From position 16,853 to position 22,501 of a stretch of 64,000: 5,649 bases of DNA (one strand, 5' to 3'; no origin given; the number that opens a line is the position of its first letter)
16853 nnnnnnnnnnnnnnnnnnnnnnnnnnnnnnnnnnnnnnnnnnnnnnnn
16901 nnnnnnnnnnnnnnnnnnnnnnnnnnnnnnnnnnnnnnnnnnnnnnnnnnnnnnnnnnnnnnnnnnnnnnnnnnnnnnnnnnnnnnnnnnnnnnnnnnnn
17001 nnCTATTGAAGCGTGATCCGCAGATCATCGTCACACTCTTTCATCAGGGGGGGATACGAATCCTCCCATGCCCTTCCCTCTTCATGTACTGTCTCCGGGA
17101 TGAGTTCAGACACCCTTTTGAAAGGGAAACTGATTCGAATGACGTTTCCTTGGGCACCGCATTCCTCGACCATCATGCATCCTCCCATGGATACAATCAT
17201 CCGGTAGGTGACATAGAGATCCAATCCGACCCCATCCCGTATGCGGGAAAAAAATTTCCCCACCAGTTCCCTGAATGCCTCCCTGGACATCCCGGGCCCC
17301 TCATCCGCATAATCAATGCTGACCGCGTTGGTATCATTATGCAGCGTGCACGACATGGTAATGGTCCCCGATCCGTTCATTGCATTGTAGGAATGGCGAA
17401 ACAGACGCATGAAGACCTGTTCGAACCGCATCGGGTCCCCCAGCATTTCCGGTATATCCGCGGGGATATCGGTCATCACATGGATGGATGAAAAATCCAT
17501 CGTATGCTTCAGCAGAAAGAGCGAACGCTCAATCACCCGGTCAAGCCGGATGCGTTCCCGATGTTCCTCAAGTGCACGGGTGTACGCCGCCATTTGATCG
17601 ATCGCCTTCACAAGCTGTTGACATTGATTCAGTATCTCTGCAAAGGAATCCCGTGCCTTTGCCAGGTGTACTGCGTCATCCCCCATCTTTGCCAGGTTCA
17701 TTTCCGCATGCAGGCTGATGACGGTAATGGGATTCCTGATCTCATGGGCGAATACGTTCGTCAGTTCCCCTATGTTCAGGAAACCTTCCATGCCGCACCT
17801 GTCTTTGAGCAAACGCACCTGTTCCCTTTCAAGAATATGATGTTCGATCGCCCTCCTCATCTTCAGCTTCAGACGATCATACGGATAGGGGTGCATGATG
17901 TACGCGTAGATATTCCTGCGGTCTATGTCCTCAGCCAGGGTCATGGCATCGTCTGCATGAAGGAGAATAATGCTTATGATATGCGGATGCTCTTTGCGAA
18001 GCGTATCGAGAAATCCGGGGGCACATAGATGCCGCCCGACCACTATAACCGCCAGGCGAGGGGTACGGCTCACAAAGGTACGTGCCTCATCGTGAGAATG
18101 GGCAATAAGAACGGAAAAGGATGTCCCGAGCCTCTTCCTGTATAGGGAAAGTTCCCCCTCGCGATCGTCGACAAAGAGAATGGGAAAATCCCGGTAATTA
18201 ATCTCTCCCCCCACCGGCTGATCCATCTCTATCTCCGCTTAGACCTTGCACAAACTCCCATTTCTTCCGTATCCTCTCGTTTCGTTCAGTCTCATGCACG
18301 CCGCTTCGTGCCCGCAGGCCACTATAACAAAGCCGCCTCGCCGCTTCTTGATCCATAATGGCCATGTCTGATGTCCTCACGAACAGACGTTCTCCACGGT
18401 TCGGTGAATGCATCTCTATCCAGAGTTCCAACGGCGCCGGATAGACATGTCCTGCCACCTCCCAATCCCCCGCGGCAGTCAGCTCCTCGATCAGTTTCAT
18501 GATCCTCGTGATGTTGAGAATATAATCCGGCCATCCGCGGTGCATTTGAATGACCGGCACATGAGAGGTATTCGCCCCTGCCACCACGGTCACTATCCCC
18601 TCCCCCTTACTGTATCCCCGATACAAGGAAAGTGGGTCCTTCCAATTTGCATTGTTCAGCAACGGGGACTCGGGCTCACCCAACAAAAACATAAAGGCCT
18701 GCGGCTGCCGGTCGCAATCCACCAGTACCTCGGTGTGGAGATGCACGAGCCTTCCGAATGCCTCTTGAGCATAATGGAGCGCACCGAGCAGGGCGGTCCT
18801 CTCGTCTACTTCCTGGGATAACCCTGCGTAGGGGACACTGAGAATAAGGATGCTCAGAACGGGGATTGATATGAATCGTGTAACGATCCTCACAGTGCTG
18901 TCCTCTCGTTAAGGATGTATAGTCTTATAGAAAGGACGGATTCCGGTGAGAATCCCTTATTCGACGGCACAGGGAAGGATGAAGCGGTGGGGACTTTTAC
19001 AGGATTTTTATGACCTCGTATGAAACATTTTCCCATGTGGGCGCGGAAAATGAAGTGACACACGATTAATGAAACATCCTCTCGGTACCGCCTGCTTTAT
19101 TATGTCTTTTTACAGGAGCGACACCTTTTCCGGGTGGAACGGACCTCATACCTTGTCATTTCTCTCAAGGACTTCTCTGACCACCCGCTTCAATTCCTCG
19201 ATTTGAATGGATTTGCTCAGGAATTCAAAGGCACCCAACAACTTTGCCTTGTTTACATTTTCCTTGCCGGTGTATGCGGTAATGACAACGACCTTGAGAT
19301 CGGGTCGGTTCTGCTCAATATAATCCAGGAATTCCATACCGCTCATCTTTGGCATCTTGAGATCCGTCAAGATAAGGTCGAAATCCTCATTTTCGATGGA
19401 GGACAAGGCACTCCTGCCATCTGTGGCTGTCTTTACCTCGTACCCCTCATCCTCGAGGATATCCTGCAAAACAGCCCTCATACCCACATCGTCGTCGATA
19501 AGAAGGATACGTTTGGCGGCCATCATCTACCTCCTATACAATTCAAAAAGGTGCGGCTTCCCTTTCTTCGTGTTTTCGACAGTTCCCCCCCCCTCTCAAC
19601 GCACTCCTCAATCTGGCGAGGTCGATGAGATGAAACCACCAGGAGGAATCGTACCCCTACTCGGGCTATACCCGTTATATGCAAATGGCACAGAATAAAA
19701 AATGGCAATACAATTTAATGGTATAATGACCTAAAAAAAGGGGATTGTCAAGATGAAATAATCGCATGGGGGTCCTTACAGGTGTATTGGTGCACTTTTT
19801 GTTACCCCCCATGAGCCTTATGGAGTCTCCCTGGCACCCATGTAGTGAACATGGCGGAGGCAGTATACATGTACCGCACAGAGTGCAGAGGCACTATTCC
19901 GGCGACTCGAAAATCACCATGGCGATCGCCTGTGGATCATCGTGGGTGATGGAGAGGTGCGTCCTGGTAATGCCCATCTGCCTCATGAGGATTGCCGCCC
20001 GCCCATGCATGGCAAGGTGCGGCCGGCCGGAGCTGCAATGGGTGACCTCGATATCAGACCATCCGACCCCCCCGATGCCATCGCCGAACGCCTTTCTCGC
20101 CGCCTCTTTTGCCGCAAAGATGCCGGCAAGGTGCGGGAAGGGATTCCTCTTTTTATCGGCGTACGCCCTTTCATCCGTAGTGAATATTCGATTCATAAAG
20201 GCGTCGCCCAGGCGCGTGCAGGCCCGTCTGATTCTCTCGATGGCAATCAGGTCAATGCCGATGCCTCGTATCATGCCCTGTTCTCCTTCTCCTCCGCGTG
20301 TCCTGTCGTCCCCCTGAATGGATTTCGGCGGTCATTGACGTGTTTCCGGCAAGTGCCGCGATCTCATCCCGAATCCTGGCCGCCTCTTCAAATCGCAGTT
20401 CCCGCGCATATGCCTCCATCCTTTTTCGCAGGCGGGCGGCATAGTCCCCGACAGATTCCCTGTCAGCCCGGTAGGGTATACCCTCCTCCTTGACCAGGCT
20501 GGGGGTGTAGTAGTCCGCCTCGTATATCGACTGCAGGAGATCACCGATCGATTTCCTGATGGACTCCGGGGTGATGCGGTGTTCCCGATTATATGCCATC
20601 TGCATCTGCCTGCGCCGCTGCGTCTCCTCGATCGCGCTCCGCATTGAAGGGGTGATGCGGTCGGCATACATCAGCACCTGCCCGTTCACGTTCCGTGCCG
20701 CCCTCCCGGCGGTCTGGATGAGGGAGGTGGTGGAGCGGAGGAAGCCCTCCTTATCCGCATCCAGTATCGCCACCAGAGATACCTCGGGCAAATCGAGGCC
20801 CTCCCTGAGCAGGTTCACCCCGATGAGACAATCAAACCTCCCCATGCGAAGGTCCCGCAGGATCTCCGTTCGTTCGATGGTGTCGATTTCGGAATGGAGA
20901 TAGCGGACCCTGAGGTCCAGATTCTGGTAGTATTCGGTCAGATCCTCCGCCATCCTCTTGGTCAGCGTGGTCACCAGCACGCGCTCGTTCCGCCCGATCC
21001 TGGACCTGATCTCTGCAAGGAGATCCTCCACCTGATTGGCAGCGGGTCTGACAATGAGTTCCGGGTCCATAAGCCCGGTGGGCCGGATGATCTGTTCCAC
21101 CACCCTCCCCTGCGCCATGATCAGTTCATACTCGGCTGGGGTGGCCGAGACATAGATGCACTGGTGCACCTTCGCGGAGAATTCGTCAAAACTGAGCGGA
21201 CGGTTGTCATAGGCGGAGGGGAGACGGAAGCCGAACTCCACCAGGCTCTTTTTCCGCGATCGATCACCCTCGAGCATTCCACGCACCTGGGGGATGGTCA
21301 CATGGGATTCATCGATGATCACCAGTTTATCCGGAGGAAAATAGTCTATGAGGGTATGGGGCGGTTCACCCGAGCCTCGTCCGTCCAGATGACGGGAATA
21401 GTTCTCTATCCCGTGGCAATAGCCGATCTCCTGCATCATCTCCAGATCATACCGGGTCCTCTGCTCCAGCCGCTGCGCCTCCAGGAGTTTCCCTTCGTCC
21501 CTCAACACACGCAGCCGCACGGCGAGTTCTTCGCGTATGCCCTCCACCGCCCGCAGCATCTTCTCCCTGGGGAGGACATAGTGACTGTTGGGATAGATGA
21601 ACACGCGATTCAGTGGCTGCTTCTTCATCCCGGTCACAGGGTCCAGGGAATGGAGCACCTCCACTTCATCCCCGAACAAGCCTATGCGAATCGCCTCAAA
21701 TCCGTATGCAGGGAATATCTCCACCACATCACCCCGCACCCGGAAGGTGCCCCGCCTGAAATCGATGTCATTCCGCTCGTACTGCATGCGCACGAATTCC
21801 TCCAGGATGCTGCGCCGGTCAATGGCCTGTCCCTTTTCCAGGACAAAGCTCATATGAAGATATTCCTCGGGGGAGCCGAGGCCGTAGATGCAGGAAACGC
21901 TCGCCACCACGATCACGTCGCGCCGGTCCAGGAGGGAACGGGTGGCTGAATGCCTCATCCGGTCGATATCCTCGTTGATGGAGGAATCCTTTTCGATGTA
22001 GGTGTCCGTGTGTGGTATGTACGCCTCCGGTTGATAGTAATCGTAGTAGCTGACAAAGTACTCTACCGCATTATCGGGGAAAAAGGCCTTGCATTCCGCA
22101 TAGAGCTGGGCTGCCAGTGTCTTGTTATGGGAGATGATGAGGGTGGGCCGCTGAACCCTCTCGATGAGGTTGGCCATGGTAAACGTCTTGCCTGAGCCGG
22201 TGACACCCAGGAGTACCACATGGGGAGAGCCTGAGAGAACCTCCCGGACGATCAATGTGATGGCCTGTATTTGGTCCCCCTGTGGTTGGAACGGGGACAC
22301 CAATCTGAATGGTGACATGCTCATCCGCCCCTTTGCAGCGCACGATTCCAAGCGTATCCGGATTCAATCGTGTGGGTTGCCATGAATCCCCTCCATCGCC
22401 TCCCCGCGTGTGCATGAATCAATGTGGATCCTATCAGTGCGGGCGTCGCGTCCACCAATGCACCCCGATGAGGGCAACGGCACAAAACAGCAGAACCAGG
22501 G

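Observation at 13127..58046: Dispersed family of seven secreted aromatic/Gly/Pro-rich low-complexity proteins: candidate uncharacterised extracellular structural system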

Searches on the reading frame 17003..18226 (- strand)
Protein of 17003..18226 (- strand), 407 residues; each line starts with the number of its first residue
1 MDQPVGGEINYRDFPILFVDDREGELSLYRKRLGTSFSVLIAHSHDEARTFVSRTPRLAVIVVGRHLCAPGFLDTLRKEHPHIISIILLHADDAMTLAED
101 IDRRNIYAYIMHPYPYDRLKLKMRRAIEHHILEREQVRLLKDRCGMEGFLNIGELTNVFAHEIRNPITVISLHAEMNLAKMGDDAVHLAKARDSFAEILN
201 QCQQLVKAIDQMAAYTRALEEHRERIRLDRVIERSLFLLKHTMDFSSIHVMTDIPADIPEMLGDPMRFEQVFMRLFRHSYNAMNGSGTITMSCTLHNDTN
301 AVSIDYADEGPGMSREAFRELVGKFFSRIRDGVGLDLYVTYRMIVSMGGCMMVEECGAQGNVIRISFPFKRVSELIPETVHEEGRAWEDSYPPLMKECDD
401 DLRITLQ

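Call 6: search_protein_families(library=pfam, proteins=[window:17003-18226:-], max_evalue=0.001)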
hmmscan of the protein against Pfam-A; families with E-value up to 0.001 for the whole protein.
window:17003-18226:- (407 aa): 2 families
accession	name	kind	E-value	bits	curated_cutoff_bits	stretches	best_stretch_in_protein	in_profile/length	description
PF02518.31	HATPase_c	-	1.6e-10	41.8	26.4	1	263-370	1-110/111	Histidine kinase-, DNA gyrase B-, and HSP90-like ATPase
PF00512.31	HisKA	-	1.2e-08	35.3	26.9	1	153-217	3-62/66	His Kinase A (phospho-acceptor) domain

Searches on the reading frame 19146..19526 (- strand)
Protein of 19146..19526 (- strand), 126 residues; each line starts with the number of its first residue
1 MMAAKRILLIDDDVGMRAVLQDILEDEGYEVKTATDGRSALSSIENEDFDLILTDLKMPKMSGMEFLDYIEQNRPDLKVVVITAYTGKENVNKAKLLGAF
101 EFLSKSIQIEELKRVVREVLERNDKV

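Call 51: search_protein_families(library=pfam, proteins=[window:19146-19526:-], max_evalue=0.0001)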
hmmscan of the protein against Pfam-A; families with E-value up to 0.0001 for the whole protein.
window:19146-19526:- (126 aa): 1 family
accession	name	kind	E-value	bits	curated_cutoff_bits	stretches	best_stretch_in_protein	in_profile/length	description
PF00072.30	Response_reg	-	6.1e-32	110.5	30.2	1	7-116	1-110/111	Response regulator receiver domain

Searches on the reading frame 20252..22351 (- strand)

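Call 51: search_protein_families(library=pfam, proteins=[window:20252-22351:-], max_evalue=0.0001)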
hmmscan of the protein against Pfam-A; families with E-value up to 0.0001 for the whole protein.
window:20252-22351:- (699 aa): 7 families
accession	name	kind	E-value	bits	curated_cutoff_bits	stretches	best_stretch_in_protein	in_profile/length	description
PF17757.6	UvrB_inter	-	8.9e-32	109.5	22.9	1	171-258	3-91/91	UvrB interaction domain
PF12344.14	UvrB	-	2.3e-21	75.8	27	1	561-602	1-42/43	Ultra-violet resistance protein B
PF00271.37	Helicase_C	-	9.4e-20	71.4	23.5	1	443-554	5-109/110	Helicase conserved C-terminal domain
PF04851.21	ResIII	-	3.4e-11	43.8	22.5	1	23-148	4-130/164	Type III restriction enzyme, res subunit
PF02151.25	UVR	-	1.9e-07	31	21.5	1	639-667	5-33/36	UvrB/uvrC motif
PF00270.35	DEAD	-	2.8e-06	27.6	26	0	29-93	6-71/167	DEAD/DEAH box helicase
PF13191.12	AAA_16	-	1.4e-05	26.1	32.6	1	25-72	6-55/167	AAA ATPase domain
